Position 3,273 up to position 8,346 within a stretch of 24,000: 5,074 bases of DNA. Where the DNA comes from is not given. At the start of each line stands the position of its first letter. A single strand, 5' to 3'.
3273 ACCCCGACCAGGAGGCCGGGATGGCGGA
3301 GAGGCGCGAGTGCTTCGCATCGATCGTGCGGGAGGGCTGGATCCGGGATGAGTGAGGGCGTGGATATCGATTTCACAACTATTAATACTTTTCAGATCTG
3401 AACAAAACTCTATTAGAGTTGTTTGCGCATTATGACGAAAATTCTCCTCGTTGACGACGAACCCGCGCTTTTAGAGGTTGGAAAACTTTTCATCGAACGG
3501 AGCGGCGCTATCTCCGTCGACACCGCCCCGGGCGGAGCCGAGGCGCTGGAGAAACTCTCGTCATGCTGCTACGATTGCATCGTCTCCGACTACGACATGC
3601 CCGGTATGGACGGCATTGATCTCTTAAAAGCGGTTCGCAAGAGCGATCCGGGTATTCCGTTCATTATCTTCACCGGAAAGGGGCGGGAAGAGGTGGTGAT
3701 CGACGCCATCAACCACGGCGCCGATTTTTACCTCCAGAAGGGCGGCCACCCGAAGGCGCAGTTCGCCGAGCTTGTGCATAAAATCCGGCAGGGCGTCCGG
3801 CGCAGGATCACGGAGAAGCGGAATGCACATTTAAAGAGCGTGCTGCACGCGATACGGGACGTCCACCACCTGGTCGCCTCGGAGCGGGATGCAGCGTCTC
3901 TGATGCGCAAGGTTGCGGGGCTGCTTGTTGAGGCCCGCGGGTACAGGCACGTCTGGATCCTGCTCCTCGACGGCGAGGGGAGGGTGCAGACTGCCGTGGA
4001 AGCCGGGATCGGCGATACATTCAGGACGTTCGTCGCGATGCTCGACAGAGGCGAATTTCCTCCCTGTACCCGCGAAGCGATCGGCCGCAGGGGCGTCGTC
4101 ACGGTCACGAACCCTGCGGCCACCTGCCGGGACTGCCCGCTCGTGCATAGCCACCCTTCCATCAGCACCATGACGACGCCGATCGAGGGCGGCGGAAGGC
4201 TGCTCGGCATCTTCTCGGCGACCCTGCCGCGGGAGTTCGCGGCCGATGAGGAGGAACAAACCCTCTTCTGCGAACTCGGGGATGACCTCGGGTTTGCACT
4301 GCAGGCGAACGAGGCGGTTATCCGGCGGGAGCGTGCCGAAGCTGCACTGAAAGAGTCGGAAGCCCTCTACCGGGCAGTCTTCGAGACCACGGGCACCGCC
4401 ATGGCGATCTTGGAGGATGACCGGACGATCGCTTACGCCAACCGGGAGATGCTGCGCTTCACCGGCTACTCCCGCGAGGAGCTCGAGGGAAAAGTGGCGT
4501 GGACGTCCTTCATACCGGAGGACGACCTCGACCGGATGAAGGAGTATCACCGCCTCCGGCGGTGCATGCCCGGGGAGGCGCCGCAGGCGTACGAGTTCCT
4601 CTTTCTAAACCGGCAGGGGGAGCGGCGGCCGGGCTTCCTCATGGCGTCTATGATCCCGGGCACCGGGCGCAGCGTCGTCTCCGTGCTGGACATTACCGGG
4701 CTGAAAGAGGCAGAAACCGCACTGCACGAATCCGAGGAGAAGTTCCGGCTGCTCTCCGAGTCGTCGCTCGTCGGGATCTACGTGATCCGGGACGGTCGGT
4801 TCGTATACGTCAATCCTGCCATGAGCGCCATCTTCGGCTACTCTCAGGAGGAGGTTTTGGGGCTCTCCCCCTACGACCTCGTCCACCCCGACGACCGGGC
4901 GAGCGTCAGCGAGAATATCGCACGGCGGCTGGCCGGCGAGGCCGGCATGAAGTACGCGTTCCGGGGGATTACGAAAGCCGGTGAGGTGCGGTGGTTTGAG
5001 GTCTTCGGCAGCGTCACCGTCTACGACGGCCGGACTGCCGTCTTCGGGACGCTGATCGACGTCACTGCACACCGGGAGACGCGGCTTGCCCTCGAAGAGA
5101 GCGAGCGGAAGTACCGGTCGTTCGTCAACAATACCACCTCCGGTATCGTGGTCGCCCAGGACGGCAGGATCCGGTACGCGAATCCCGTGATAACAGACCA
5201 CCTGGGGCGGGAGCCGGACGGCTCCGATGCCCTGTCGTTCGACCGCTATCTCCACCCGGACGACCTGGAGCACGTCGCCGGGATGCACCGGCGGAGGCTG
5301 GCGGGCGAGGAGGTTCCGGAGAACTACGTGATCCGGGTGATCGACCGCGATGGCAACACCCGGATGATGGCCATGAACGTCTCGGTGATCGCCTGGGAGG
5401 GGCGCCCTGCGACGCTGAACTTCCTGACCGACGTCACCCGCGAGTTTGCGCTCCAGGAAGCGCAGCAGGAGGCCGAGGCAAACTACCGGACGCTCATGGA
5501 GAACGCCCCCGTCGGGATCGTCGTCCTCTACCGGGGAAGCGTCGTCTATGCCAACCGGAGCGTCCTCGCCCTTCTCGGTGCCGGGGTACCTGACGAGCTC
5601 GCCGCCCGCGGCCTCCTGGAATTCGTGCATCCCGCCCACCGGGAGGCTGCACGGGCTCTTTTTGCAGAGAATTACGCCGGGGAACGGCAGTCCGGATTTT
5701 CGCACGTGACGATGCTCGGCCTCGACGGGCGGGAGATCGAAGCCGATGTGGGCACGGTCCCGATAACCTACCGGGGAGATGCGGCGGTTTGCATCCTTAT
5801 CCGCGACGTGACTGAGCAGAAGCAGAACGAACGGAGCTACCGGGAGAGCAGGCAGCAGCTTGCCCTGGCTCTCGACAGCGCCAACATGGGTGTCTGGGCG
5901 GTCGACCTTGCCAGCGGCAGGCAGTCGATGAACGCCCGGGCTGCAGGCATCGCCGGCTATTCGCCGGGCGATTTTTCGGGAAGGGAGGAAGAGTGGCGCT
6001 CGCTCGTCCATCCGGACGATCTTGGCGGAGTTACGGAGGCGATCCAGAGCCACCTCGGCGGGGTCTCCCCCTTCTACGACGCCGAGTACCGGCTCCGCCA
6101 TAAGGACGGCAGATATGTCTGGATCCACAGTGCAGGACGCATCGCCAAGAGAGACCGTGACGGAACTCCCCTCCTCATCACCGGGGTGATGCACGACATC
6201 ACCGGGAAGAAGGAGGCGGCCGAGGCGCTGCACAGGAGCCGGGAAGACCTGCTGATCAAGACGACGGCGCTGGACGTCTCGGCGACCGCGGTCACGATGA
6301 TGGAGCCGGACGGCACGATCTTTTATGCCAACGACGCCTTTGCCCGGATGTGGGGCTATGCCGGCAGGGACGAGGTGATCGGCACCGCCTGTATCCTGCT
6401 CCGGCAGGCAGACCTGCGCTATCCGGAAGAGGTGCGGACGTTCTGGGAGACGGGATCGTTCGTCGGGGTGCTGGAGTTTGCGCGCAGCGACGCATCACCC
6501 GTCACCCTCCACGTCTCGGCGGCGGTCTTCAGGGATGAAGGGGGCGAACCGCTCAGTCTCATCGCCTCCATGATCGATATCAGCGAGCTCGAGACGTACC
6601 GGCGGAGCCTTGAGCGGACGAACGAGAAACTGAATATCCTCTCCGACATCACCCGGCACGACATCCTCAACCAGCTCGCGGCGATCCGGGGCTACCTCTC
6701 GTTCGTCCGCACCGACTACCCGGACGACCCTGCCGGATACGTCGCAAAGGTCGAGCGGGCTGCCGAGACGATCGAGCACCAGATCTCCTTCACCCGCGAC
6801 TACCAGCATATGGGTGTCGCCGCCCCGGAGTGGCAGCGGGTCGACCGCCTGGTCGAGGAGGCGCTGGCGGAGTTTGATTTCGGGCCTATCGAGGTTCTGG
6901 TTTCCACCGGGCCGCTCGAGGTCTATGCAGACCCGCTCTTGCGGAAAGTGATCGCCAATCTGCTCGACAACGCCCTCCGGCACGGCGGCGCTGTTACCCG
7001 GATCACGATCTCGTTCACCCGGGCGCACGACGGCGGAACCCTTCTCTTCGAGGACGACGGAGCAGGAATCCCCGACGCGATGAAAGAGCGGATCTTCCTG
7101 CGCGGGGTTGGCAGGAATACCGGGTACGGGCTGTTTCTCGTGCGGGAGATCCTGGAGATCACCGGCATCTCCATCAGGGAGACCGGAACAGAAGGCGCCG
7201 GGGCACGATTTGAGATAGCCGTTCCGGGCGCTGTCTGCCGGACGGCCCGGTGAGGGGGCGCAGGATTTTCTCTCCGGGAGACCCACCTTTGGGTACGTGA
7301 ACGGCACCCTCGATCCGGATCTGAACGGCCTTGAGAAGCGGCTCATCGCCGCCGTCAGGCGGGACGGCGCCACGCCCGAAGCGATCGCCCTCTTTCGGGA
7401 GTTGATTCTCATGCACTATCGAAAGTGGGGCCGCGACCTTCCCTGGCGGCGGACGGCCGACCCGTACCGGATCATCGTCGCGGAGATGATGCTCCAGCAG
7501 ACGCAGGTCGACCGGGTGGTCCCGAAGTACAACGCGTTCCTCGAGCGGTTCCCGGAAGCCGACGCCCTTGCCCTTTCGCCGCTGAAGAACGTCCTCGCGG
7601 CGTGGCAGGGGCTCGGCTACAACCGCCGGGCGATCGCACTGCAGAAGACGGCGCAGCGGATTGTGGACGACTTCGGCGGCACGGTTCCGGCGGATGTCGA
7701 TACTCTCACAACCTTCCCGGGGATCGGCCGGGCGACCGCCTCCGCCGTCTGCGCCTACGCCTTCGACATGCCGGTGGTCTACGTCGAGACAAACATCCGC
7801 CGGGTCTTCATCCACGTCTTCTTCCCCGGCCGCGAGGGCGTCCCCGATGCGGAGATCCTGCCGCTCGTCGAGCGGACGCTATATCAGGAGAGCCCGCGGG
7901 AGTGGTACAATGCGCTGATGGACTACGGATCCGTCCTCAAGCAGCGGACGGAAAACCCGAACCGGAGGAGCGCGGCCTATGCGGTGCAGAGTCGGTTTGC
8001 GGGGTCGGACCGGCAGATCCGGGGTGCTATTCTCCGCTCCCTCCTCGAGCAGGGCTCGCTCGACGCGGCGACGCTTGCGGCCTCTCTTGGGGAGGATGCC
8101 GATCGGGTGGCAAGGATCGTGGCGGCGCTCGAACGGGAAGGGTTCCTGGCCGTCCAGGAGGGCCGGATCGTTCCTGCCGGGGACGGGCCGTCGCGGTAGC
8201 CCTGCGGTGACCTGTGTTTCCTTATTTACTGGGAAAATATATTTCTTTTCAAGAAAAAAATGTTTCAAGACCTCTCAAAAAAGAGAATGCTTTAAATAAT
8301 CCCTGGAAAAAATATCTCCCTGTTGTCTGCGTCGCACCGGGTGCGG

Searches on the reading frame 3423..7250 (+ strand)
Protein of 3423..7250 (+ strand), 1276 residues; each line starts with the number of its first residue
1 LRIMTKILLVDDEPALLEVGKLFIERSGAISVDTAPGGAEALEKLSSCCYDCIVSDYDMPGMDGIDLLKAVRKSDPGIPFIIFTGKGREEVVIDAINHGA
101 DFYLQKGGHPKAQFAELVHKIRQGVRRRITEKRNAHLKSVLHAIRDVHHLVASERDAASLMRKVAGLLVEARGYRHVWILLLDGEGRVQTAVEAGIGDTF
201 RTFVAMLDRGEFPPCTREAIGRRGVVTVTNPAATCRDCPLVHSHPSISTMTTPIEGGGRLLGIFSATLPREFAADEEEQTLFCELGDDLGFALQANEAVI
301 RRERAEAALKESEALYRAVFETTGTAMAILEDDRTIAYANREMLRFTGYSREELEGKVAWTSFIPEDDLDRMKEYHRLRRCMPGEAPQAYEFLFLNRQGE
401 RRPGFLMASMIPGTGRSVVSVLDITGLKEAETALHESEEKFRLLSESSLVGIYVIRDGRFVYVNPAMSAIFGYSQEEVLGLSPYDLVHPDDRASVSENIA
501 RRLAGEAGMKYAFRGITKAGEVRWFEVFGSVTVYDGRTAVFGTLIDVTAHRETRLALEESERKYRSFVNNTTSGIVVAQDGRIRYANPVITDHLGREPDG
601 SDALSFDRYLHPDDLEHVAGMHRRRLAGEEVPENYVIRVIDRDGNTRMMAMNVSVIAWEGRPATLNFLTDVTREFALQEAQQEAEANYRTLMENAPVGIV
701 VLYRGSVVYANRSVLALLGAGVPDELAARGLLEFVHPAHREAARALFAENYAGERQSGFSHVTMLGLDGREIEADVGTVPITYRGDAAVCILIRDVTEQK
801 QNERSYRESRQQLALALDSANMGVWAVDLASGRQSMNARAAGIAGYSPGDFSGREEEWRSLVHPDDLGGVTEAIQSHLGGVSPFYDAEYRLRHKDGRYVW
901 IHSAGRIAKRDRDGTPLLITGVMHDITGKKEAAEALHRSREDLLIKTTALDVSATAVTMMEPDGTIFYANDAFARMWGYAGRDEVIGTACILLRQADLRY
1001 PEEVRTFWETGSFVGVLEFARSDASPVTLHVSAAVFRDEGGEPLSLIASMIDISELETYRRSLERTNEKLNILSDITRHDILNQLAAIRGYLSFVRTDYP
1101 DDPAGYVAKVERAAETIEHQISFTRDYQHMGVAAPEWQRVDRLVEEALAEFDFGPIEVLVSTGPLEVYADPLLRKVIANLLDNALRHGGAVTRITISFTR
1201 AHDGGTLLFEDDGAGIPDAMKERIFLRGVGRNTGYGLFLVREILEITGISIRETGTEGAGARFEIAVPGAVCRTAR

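Call 62: search_protein_families(library=pfam, proteins=[window:3423-7250:+], max_evalue=0.0001)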
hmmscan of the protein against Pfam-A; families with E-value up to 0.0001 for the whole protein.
window:3423-7250:+ (1276 aa): 10 families
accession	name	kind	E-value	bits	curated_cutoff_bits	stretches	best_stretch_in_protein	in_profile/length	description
PF08447.18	PAS_3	-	3e-66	220.1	25.6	4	836-923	4-89/89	PAS fold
PF00989.32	PAS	-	1.5e-63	212.2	22.6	5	440-547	2-113/113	PAS fold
PF13426.13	PAS_9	-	8.8e-56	187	27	4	451-549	3-103/103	PAS domain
PF08448.16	PAS_4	-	2.7e-46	156.8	23.1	3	454-551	11-109/110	PAS fold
PF13188.13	PAS_8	-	1.3e-43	146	21.8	3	687-742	2-57/65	PAS domain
PF00072.30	Response_reg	-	6.7e-24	84.6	30.2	1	7-110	1-103/111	Response regulator receiver domain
PF02518.31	HATPase_c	-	1.1e-15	58.5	26.4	1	1172-1268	5-108/111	Histidine kinase-, DNA gyrase B-, and HSP90-like ATPase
PF13185.12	GAF_2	-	3.3e-09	37.5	28.6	1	155-294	2-136/136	GAF domain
PF14598.12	PAS_11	-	1.6e-08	34.9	25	0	457-496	11-50/109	PAS domain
PF01590.32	GAF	-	1.1e-05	26.4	22.4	1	159-293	4-133/133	GAF domain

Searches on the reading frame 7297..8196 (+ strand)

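Call 62: search_protein_families(library=pfam, proteins=[window:7297-8196:+], max_evalue=0.0001)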
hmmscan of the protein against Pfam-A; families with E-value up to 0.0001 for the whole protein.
window:7297-8196:+ (300 aa): 2 families
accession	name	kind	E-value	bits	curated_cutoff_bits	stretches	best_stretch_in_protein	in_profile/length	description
PF00730.31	HhH-GPD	-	1.3e-14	54.9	26.2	1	61-177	1-89/108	HhH-GPD superfamily base excision DNA repair protein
PF00633.29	HHH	-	2.6e-05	24.3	24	0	126-154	2-30/30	Helix-hairpin-helix motif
